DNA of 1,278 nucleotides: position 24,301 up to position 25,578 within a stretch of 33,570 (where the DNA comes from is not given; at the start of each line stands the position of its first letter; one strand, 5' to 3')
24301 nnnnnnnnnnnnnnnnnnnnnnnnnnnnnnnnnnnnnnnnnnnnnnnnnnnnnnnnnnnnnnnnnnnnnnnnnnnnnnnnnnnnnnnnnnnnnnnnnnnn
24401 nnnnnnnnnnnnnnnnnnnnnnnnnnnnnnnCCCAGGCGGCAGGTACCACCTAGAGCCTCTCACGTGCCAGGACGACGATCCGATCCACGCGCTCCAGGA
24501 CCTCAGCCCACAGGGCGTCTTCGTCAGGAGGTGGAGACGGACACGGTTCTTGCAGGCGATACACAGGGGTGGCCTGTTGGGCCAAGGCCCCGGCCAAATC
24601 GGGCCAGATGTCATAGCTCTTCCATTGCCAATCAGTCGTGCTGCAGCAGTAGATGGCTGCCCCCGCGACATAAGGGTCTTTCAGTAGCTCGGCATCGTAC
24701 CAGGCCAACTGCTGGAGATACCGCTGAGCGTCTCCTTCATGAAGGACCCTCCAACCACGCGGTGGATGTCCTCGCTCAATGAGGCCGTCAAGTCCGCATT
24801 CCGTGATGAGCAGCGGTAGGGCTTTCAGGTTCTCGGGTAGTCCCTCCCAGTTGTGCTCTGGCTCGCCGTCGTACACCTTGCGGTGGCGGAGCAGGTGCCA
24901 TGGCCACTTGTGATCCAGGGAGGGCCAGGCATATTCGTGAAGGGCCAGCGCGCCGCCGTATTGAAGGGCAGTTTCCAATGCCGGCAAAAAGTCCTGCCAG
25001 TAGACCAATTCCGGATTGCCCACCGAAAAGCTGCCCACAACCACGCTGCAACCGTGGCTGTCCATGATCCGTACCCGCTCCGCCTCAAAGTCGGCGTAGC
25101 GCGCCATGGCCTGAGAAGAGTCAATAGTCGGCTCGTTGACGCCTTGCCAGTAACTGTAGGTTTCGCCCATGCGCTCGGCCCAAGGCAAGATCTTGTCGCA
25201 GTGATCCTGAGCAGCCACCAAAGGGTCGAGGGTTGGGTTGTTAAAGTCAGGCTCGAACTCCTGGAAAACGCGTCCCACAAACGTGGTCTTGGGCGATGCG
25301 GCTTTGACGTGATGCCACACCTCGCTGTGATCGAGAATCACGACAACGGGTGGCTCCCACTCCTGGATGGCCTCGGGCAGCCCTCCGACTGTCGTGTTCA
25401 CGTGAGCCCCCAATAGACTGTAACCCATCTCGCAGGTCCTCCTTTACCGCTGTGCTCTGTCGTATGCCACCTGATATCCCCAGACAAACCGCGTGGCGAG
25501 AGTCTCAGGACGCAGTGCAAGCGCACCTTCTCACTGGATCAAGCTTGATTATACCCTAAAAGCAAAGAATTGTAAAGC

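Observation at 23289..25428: Two adjacent signal-peptide-less proteins share a C-terminal amphipathic-helix tag placed behind a proline spacer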

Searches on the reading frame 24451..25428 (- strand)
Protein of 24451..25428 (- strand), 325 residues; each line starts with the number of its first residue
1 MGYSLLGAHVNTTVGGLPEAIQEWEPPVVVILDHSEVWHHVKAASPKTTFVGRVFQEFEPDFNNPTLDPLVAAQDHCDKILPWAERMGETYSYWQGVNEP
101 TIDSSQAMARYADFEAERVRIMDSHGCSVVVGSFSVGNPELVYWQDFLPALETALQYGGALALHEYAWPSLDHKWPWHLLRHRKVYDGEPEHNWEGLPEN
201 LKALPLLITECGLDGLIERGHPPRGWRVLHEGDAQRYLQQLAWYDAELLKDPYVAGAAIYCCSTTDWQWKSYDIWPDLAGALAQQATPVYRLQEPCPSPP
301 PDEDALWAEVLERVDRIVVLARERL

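Call 5: search_protein_families(library=pfam, proteins=[window:24451-25428:-], max_evalue=0.01)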
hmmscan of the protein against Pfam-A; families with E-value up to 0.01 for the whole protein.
window:24451-25428:- (325 aa): 0 families

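Call 6: search_protein_families(library=phrogs, proteins=[window:24451-25428:-], max_evalue=0.01)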
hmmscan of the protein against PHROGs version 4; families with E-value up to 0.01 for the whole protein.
window:24451-25428:- (325 aa): 0 families

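Call 7: find_homologous_proteins(query=window:24451-25428:-)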
Query window:24451-25428:- (325 aa): 289 proteins with E <= 0.001 among 4191 candidates; the best 120 are listed.
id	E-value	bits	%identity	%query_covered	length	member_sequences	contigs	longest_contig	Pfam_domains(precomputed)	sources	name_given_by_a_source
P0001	1.6e-224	763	98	100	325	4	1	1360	-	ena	-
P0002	3.8e-177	607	78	100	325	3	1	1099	-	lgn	-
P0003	9.5e-169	579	73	100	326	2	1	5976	-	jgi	jgi:hypothetical protein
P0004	1.0e-167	576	73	100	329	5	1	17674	-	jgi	jgi:hypothetical protein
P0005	8.1e-166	569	75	98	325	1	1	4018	-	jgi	jgi:hypothetical protein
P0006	3.6e-165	567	73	100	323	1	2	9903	-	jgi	jgi:hypothetical protein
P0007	7.2e-165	566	71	100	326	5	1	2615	-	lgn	-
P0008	5.1e-164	564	72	100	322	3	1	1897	-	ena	-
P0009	3.9e-163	561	72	98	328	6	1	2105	-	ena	-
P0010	4.8e-163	560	73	100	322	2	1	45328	-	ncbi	-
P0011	5.4e-163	560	70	100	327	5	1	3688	-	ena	-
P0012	1.3e-160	552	69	100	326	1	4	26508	-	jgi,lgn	jgi:hypothetical protein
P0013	2.5e-159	548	71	100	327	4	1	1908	-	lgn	-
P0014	2.4e-157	542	71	100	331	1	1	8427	-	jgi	jgi:hypothetical protein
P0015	2.3e-156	538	71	100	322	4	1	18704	-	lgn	-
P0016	1.1e-154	533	72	93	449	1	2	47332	-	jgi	jgi:hypothetical protein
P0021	8.1e-153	527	69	98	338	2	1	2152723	-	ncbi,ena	-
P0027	9.5e-150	517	72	91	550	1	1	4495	-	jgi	jgi:hypothetical protein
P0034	1.8e-147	509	65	99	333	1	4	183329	-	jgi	jgi:hypothetical protein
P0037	9.0e-147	507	71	90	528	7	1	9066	-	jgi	jgi:hypothetical protein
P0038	2.6e-146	505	70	93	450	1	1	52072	-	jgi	jgi:hypothetical protein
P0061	9.2e-138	477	67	94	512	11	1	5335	-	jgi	jgi:hypothetical protein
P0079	5.3e-129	448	64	92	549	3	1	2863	-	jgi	jgi:hypothetical protein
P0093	7.8e-116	405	54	97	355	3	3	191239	-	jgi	-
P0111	2.7e-70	255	45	90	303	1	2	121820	-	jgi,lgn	-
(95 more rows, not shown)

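Call 8: search_solved_structures(query=window:24451-25428:-, max_evalue=1)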
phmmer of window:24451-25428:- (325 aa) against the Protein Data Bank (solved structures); distinct sequences matched with E-value up to 1: 0.

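Call 14: find_encoding_contigs(protein=P0021, flank=10000, max_places=3)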
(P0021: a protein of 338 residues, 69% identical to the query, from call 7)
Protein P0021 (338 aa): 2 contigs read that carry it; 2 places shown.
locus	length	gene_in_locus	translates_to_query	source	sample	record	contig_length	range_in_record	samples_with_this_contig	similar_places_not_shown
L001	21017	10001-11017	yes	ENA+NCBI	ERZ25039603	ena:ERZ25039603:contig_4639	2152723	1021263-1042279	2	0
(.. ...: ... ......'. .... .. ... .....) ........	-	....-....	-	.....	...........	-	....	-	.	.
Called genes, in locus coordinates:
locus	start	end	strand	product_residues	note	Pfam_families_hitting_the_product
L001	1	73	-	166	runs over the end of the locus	PF04093:MreD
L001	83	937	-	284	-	PF04085:MreC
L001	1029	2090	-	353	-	PF06723:MreB_Mbl, PF00022:Actin (weak), PF11104:PilM_2 (faint), PF00012:HSP70, PF14450:FtsA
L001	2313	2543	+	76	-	PF03840:SecG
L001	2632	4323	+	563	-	PF00496:SBP_bac_5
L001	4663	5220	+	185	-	PF04977:DivIC (weak)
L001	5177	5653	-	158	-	PF01314:AFOR_C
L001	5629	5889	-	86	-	PF01314:AFOR_C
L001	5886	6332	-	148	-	PF01314:AFOR_C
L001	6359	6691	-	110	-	PF02730:AFOR_N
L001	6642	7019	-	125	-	PF02730:AFOR_N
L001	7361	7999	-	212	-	PF25137:ADH_Fe_C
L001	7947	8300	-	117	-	PF00465:Fe-ADH, PF13685:Fe-ADH_2 (weak)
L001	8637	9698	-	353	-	PF00890:FAD_binding_2 (faint), PF01266:DAO (faint), PF03486:HI0933_like (faint), PF07992:Pyr_redox_2, PF13738:Pyr_redox_3, PF00070:Pyr_redox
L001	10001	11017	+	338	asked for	-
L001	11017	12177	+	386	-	-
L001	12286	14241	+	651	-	-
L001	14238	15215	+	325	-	-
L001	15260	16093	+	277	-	-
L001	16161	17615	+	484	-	PF22285:DUF6962 (weak), PF09586:YfhO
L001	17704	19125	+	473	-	-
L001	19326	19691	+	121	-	PF09685:MamF_MmsF (weak)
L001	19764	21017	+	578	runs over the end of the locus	PF01368:DHH, PF02272:DHHA1, PF17768:RecJ_OB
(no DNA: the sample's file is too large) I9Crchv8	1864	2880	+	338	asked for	-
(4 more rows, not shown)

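Call 15: find_encoding_contigs(protein=P0034, flank=10000, max_places=2)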
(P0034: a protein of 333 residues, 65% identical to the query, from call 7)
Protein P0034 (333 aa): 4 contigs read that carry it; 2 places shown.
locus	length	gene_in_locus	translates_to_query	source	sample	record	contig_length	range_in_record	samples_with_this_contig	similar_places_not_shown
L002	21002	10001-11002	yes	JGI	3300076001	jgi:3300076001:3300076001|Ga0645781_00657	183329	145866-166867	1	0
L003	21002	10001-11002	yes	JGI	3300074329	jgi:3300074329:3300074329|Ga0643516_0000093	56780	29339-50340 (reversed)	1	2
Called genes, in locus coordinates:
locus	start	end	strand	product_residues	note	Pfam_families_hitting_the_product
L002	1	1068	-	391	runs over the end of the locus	PF13433:Peripla_BP_5 (weak), PF13458:Peripla_BP_6, PF01094:ANF_receptor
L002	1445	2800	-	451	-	PF17820:PDZ_6, PF19238:Radical_SAM_2, PF04055:Radical_SAM (faint), PF04459:DUF512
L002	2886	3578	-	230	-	PF02224:Cytidylate_kin, PF13189:Cytidylate_kin2, PF13238:AAA_18 (faint)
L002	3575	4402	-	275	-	PF01479:S4, PF00849:PseudoU_synth_2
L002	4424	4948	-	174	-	PF12705:PDDEXK_1, PF01930:Cas_Cas4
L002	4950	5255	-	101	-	-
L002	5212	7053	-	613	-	PF02730:AFOR_N, PF01314:AFOR_C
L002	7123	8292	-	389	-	PF00465:Fe-ADH, PF13685:Fe-ADH_2, PF25137:ADH_Fe_C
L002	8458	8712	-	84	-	PF08984:DUF1858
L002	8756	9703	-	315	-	PF00890:FAD_binding_2 (faint), PF01134:GIDA (faint), PF03486:HI0933_like (faint), PF07992:Pyr_redox_2, PF12831:FAD_oxidored (faint), PF13450:NAD_binding_8 (faint), PF13738:Pyr_redox_3, PF00070:Pyr_redox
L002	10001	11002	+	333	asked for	-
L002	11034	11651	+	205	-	-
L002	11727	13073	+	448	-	-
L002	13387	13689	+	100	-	PF00318:Ribosomal_S2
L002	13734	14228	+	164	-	PF00318:Ribosomal_S2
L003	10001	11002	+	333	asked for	-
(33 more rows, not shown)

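Call 16: find_encoding_contigs(protein=P0093, flank=10000, max_places=2)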
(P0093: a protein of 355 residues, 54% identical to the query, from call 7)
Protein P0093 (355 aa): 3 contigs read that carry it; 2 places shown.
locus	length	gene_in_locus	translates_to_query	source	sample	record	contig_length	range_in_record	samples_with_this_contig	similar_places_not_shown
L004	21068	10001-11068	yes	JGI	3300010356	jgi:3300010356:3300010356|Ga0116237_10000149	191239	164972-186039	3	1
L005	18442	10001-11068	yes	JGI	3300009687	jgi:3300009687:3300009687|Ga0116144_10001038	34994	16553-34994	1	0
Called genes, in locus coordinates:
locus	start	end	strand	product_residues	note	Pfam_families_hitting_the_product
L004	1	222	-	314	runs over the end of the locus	PF13691:Lactamase_B_4 (weak), PF23023:Anti-Pycsar_Apyc1, PF00753:Lactamase_B, PF12706:Lactamase_B_2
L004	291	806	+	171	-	PF11969:DcpS_C (weak), PF01230:HIT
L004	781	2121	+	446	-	PF12832:MFS_1_like (faint), PF07690:MFS_1, PF13347:MFS_2 (weak), PF07690:MFS_1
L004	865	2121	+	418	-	PF12832:MFS_1_like (faint), PF07690:MFS_1, PF13347:MFS_2 (weak), PF07690:MFS_1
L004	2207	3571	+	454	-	PF00483:NTP_transferase, PF01128:IspD, PF12804:NTP_transf_3, PF25087:GMPPB_C (faint), PF25084:LbH_EIF2B (faint), PF00132:Hexapep (weak), PF14602:Hexapep_2 (weak)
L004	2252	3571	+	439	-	PF12804:NTP_transf_3, PF25087:GMPPB_C (faint), PF25084:LbH_EIF2B (faint), PF00132:Hexapep (weak), PF14602:Hexapep_2 (weak)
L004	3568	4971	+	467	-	PF01595:CNNM, PF00571:CBS (weak), PF03471:CorC_HlyC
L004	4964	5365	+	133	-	PF00383:dCMP_cyt_deam_1, PF08211:dCMP_cyt_deam_2, PF26947:CDL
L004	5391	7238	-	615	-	PF02730:AFOR_N, PF01314:AFOR_C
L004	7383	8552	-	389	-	PF00465:Fe-ADH, PF13685:Fe-ADH_2, PF25137:ADH_Fe_C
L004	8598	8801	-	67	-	PF08984:DUF1858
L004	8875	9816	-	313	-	PF00890:FAD_binding_2 (faint), PF01134:GIDA (faint), PF01266:DAO (faint), PF03486:HI0933_like (faint), PF07992:Pyr_redox_2, PF12831:FAD_oxidored (faint), PF13738:Pyr_redox_3, PF00070:Pyr_redox, +2 more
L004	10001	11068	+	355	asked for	-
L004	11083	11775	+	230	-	-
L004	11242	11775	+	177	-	-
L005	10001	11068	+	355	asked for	-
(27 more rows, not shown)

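Call 17: find_encoding_contigs(protein=P0038, flank=10000, max_places=2)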
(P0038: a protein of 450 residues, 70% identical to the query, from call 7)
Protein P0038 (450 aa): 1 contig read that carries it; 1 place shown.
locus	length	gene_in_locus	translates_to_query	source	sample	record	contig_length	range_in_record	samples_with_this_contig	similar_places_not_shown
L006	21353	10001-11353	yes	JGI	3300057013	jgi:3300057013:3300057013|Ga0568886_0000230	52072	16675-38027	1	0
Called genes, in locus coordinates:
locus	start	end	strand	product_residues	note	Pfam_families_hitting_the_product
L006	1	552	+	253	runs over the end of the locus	PF13641:Glyco_tranf_2_3, PF00535:Glycos_transf_2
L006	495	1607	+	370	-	PF01073:3Beta_HSD, PF01370:Epimerase, PF02719:Polysacc_synt_2 (weak), PF04321:RmlD_sub_bind, PF16363:GDP_Man_Dehyd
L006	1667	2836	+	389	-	PF01041:DegT_DnrJ_EryC1, PF00155:Aminotran_1_2 (weak)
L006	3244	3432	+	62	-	PF12728:HTH_17, PF00376:MerR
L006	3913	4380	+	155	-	PF03449:GreA_GreB_N, PF01272:GreA_GreB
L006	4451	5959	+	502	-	PF01336:tRNA_anti-codon, PF00152:tRNA-synt_2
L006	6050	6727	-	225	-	PF00072:Response_reg, PF00486:Trans_reg_C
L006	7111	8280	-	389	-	PF00465:Fe-ADH, PF13685:Fe-ADH_2, PF25137:ADH_Fe_C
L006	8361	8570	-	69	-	PF08984:DUF1858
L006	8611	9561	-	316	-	PF00890:FAD_binding_2 (faint), PF07992:Pyr_redox_2, PF13738:Pyr_redox_3, PF00070:Pyr_redox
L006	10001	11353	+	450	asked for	-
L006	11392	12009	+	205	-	-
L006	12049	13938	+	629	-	PF13231:PMT_2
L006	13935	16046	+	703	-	PF02366:PMT (faint), PF13231:PMT_2 (faint)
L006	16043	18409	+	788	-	PF09586:YfhO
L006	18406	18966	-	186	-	-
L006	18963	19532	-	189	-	PF07879:PHB_acc_N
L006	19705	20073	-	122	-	PF05597:Phasin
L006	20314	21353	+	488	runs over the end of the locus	PF02449:Glyco_hydro_42 (weak)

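Call 38: predict_structure(alignment_id=A3)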
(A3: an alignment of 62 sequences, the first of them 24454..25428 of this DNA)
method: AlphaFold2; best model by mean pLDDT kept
length: 325 residues; sequences in the alignment: 62
mean_pLDDT: 90.2   pTM: 0.86
mean pLDDT of the five models: 90.2, 89.8, 89.0, 88.6, 87.1
residues with pLDDT >= 90: 244; 70-90: 51; 50-70: 20; < 50: 10
segments of 3 or more residues with pLDDT < 50: 173-177
pLDDT, mean of each block of 10 residues (from residue 1): 91 93 98 97 98 95 98 98 97 97 98 99 98 90 97 98 79 54 92 95 97 60 80 88 92 96 89 92 96 63 79 93 90
secondary structure, 60 per line:
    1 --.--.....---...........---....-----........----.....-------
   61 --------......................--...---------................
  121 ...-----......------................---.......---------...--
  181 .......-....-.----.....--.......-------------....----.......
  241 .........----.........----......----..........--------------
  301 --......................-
elements in order: E6-10 H14-24 E28-31 H37-44 E49-53 H69-90 E93-95 H105-123 E129-134 H141-156 E160-166 H181-187 H199-203 E206-212 H226-229 H234-249 E254-262 H267-272 H277-285 H303-324

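Call 41: fold_search(model_id=the predicted structure, library=pdb)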
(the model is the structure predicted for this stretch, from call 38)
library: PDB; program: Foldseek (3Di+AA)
matches with E <= 10: 1487; with E <= 0.001: 83
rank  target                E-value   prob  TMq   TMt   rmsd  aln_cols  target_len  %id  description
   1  2whj                  1.7e-05  1.00  0.49  0.51   7.5       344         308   14  Understanding how diverse mannanases recognise heterogeneous substrates (released 2009-05-26)
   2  5jvk_A                2.7e-05  1.00  0.50  0.36   6.5       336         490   13  Structural insights into a family 39 glycoside hydrolase from the gut symbiont Bacteroides cellulosilyticus WH2. (released 2016-12-07)
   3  8kap_B                3.1e-05  1.00  0.46  0.39   9.2       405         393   11  Glycoside hydrolase family 1 beta-glucosidase from Streptomyces griseus (ligand-free) (released 2024-08-07)
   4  9oro_A                5.5e-05  1.00  0.52  0.43   6.3       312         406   14  Crystal structure of GH158(Pro) soaked with laminaritetraose at 1.31 angstrom resolution (released 2026-03-11)
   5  6z1h_A                5.5e-05  1.00  0.41  0.36   9.9       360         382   12  Ancestral glycosidase (family 1) (released 2020-07-22)
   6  9p2f_A                6.5e-05  1.00  0.52  0.43   6.4       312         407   14  Crystal structure of GH158(Pro) soaked with mixed linkage (G4G3G) oligosaccharide at 1.15 angstrom resolution (released 2026-03-11)
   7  9u98_D                6.5e-05  1.00  0.50  0.45   6.8       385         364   12  Glycoside hydrolase family 1 beta-glucosidase (E318G mutant) from Streptomyces griseus (sophorose complex) (released 2025-04-16)
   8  3hn3_A                6.5e-05  1.00  0.50  0.29   7.5       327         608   13  Human beta-glucuronidase at 1.7 A resolution (released 2009-12-01)
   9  6lel_A                6.5e-05  1.00  0.47  0.28   8.3       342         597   12  Structure of E. coli beta-glucuronidase complex with C6-hexyl uronic isofagomine (released 2021-01-27)
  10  6leg_D                6.9e-05  1.00  0.50  0.30   7.4       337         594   14  Structure of E. coli beta-glucuronidase complex with uronic isofagomine (released 2021-01-27)
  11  9p26                  7.3e-05  1.00  0.52  0.43   6.4       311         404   15  Crystal structure of GH158(Pro) at 1.40 angstrom resolution (released 2026-03-11)
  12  8geo                  7.3e-05  1.00  0.48  0.29   8.9       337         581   11  E. eligens beta-glucuronidase bound to 3-OH-desloratidine-glucuronide (released 2024-03-20)
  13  8b0e                  7.3e-05  1.00  0.37  0.29   9.5       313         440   10  Crystal structure of beta-glucuronidase from Acidobacterium capsulatum in complex with covalent inhibitor VB158 (released 2022-12-28)
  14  5i78_A                7.7e-05  1.00  0.48  0.51   7.4       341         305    8  Crystal structure of a beta-1,4-endoglucanase from Aspergillus niger (released 2016-12-21)
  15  9p25                  1.1e-04  1.00  0.52  0.43   5.9       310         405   14  Crystal structure of GH158(Pro) at 0.89 angstrom resolution (released 2026-03-11)
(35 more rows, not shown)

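Call 48: search_dna_similar(query=window:24544-25428:-, collection=phages, mode=protein, max_evalue=0.001, max_rows=20)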
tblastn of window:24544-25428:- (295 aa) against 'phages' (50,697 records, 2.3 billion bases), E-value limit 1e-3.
No match.

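Call 60: find_encoding_contigs(protein=P0111, flank=10000, max_places=2)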
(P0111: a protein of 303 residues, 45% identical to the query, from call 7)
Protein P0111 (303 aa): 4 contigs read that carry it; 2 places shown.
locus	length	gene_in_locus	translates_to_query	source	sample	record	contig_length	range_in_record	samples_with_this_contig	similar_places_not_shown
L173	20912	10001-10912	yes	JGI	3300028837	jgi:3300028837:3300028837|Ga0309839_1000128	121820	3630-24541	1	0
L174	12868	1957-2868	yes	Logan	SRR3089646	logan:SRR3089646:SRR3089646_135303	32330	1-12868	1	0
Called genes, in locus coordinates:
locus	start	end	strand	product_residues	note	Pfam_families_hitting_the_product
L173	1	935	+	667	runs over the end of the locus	PF02195:ParB_N (faint)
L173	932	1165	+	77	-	-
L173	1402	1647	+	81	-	-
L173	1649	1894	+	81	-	-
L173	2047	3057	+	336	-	-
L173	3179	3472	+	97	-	-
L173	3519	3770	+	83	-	-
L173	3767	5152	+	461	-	PF01510:Amidase_2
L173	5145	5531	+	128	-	-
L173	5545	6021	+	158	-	-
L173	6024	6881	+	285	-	-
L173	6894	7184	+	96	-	-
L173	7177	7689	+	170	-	PF04266:ASCH (faint)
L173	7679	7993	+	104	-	-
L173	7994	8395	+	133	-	-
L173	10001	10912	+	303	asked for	-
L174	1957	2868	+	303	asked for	-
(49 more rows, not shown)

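Call 73: search_protein_families(library=ncbifam, proteins=[window:24454-25428:-], max_evalue=0.01)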
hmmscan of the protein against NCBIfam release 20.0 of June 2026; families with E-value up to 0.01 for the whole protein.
window:24454-25428:- (325 aa): 0 families

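Call 74: search_protein_families(library=padloc, proteins=[window:24454-25428:-], max_evalue=0.01)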
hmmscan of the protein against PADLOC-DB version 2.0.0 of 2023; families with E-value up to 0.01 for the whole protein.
window:24454-25428:- (325 aa): 0 families

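Call 82: search_protein_families(library=pfam, proteins=[P0037, P0061, P0016], max_evalue=0.1)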
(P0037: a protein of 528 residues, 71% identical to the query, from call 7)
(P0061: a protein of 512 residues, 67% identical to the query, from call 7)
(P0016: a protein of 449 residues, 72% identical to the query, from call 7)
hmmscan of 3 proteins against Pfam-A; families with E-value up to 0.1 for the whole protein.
P0037 (528 aa): 1 family
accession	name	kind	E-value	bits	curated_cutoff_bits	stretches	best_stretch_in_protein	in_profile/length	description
PF01105.29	EMP24_GP25L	-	0.0026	18.3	25.9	1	345-450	36-120/182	emp24/gp25L/p24 family/GOLD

P0061 (512 aa): 1 family
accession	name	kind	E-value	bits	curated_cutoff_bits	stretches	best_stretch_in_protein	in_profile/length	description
PF00425.24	Chorismate_bind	-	0.049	13.6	27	1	400-464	169-227/257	chorismate binding enzyme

P0016 (449 aa): 0 families

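Call 93: find_encoding_contigs(protein=P0027, flank=5000, max_places=2)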
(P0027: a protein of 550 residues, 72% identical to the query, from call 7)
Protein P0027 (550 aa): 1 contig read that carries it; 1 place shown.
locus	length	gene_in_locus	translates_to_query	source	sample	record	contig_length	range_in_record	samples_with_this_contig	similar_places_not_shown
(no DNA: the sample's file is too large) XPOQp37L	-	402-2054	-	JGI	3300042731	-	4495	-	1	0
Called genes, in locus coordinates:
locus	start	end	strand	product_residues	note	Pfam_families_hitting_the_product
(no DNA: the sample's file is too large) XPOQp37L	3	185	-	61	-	?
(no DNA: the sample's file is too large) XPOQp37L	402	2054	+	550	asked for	-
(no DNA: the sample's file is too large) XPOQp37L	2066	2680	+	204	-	-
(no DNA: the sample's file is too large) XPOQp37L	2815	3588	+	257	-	PF13641:Glyco_tranf_2_3 (weak), PF00535:Glycos_transf_2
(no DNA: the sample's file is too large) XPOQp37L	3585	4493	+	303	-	?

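Call 94: find_encoding_contigs(protein=P0079, flank=5000, max_places=2)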
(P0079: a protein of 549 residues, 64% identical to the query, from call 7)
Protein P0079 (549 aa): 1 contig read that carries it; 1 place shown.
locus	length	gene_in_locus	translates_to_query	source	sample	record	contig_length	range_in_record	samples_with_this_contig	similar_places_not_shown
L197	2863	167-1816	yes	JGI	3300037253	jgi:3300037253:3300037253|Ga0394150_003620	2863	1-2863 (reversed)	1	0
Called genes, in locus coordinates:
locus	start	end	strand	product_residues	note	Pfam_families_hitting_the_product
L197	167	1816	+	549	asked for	-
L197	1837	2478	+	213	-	-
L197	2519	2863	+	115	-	?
